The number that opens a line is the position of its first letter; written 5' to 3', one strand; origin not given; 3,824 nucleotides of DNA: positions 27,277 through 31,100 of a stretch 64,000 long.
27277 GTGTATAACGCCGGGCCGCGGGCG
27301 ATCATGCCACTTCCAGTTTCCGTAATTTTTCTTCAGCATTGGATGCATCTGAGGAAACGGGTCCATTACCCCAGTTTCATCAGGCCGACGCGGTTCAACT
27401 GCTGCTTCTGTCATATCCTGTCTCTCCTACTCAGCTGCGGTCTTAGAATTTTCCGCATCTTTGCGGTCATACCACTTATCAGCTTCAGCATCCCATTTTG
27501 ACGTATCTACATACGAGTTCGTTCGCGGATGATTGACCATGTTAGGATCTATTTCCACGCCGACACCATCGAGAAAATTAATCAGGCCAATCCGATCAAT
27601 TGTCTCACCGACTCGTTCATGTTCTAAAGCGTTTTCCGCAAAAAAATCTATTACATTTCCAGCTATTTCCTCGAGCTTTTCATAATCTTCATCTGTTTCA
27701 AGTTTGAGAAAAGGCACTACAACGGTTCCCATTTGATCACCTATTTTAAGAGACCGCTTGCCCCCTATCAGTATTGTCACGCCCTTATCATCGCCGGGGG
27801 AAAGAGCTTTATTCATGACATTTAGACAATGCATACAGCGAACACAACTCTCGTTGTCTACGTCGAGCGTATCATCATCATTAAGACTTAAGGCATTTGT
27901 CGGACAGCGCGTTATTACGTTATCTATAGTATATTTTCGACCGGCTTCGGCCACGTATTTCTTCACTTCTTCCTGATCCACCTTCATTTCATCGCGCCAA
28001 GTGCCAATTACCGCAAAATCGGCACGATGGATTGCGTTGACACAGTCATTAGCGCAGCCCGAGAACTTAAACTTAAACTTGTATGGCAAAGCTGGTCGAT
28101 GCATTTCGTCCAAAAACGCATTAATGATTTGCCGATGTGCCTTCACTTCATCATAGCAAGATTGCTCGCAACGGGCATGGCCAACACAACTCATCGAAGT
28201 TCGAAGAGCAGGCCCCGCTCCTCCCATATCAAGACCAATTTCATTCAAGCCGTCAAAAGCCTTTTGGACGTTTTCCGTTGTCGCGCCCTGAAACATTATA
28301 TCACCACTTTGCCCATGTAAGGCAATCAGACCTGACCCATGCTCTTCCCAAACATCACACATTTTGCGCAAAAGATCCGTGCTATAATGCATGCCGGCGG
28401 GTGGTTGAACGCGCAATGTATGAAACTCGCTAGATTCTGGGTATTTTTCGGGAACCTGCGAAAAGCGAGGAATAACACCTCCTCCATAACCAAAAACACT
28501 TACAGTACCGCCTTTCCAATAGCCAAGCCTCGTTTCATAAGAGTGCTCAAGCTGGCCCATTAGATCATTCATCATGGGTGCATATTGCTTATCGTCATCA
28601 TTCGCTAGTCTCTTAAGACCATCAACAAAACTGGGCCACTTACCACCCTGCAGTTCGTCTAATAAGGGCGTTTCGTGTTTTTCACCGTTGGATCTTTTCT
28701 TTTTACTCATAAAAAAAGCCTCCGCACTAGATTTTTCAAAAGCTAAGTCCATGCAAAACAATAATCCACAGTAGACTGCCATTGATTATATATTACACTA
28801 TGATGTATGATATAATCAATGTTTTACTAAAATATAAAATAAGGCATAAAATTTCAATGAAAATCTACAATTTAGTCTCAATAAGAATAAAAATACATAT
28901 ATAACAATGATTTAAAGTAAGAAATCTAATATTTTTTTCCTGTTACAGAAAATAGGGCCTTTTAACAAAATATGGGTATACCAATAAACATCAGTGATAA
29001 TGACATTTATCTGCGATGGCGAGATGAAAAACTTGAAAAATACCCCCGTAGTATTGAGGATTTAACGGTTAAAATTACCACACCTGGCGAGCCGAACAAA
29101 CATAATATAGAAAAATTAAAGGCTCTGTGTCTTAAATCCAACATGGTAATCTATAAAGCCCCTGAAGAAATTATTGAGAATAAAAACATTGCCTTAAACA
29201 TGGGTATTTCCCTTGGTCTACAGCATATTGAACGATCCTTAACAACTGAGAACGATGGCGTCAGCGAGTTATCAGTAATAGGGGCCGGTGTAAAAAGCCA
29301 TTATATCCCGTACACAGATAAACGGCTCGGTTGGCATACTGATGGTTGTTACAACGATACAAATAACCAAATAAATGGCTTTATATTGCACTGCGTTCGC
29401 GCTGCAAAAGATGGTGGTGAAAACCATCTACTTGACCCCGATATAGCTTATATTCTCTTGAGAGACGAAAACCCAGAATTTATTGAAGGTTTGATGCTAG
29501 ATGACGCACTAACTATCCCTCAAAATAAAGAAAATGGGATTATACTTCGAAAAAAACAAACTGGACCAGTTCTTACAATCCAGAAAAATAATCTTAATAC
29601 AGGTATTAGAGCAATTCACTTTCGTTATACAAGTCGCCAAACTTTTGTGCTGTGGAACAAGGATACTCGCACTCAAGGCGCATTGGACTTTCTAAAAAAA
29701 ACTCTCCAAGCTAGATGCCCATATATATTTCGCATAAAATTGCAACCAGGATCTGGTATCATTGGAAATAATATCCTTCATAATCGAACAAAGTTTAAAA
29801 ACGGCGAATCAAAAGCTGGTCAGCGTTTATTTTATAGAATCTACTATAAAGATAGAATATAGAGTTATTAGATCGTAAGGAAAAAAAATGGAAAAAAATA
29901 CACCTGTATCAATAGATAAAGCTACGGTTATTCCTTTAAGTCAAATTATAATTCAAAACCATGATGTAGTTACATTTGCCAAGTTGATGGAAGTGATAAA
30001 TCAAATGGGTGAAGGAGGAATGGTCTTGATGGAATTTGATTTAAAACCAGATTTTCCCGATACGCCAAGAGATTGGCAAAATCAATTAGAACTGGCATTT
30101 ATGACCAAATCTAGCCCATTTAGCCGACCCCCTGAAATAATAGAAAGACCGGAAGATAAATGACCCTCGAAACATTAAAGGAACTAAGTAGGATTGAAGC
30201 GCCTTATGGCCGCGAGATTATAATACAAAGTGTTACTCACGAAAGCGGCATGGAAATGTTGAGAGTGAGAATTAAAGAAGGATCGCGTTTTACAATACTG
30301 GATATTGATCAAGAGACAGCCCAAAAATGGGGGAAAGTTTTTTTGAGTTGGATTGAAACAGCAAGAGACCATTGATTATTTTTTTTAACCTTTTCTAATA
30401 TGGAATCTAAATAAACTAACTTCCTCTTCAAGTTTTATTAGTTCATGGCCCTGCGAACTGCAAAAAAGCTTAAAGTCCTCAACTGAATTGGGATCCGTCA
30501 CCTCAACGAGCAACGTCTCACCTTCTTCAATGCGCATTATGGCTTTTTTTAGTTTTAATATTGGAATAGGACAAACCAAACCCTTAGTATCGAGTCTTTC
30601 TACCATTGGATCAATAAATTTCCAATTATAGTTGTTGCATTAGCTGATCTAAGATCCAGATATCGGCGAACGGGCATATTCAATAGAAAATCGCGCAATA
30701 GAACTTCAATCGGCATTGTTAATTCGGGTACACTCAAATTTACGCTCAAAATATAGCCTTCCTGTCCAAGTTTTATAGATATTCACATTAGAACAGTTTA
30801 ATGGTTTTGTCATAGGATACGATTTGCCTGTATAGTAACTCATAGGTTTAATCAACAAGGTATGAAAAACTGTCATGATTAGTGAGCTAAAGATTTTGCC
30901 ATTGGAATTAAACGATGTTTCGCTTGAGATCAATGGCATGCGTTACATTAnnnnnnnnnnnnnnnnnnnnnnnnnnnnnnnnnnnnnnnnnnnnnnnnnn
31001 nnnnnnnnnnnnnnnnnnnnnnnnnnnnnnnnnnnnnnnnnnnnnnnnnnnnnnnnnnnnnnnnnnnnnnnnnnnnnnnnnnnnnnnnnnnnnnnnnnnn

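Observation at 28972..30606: Uncharacterised three-gene module (GBBH/TauD-like dioxygenase plus two coupled small proteins) inserted between the dsrA control region and a convergent tusA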

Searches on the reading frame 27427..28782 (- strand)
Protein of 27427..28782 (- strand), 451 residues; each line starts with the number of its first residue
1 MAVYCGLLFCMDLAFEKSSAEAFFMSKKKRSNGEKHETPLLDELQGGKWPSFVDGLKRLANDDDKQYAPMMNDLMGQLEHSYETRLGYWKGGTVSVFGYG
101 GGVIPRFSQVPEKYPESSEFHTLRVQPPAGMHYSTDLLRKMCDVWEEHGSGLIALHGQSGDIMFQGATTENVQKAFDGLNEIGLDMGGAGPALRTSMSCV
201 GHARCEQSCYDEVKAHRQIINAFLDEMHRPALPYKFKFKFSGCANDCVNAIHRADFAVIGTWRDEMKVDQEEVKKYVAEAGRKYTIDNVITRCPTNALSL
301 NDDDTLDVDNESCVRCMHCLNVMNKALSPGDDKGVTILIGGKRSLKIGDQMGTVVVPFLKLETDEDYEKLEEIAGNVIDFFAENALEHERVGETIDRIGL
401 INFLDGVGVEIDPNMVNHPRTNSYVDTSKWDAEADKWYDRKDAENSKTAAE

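Call 4: search_protein_families(library=pfam, proteins=[window:27427-28782:-], max_evalue=1)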
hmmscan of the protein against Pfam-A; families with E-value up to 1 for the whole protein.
window:27427-28782:- (451 aa): 7 families
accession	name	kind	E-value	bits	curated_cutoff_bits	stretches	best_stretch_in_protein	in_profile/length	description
PF01077.27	NIR_SIR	-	3.2e-34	118.1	27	1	190-409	2-152/158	Nitrite and sulphite reductase 4Fe-4S domain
PF03460.22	NIR_SIR_ferr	-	6.5e-09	35.8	24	1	118-181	7-68/69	Nitrite/Sulfite reductase ferredoxin-like half domain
PF12838.12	Fer4_7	-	0.0019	19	27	1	293-322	12-47/52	4Fe-4S dicluster domain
PF13237.11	Fer4_10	-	0.024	15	25.5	1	291-321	17-50/53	4Fe-4S dicluster domain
PF14697.11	Fer4_21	-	0.099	13.2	35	1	291-322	16-50/59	4Fe-4S dicluster domain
PF13370.11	Fer4_13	-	0.26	12.5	24.5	1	308-334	1-27/58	4Fe-4S single cluster domain of Ferredoxin I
PF11858.14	DUF3378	-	0.94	10.1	27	0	158-176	45-63/76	Domain of unknown function (DUF3378)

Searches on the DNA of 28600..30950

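Call 91: search_rna_families(source=window, start=28600, end=30950, threshold=evalue, max_evalue=1)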
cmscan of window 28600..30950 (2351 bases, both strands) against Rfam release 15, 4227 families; matches with E-value up to 1: 0.
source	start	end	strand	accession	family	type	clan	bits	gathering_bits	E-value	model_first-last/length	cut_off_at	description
